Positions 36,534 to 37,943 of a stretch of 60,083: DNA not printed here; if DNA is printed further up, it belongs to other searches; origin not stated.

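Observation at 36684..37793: MutS split inside its P-loop by an intein that looks splicing-competent but endonuclease-dead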

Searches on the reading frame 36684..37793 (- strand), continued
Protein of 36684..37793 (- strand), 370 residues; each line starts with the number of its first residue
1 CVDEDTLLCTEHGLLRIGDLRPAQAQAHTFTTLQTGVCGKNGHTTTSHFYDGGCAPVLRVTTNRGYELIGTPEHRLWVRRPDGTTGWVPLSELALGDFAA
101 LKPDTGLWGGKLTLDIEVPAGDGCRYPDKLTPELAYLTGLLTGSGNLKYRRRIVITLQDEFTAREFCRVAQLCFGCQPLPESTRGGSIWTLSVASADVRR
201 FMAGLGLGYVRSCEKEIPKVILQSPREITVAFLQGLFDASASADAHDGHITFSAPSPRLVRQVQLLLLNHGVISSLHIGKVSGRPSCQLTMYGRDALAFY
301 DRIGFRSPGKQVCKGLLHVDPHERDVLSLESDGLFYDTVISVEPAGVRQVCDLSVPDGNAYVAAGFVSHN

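Call 66: find_related_loci(query=A1, collection=viral_contigs, flank=3000)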
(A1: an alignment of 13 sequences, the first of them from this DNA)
Query A1 (370 aa) in viral_contigs; peptide patterns used: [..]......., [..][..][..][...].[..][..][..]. (x = any residue, [..] = any of these).
522 stretches matched a pattern; 214 encode a relative of the query (tblastn E <= 1e-3); the best 80 are kept; 80 distinct loci.
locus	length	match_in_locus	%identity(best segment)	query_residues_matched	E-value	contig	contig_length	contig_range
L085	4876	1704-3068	32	1-370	3e-40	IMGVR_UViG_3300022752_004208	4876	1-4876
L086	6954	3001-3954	27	1-305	3e-40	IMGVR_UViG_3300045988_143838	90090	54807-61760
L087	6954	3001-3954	27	1-305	3e-40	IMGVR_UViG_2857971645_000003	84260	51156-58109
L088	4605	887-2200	26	1-370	1e-40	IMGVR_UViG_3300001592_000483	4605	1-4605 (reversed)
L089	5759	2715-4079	33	1-370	2e-40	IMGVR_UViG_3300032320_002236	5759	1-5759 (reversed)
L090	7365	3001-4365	31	1-370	3e-40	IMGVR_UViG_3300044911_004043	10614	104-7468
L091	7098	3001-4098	30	1-370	4e-40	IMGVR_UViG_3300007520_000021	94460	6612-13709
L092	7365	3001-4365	31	1-370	3e-40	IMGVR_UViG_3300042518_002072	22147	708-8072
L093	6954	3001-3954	27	1-305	4e-40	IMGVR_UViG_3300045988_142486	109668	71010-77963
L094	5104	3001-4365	31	1-370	3e-40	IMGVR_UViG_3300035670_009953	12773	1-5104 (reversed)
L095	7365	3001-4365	31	1-370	3e-40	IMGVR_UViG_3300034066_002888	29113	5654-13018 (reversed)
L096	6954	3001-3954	27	1-305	2e-39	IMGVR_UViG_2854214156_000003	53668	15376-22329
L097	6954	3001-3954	27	1-305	2e-39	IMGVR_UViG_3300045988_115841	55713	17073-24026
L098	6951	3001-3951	28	1-305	2e-39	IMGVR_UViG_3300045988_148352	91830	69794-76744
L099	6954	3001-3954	27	1-305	2e-38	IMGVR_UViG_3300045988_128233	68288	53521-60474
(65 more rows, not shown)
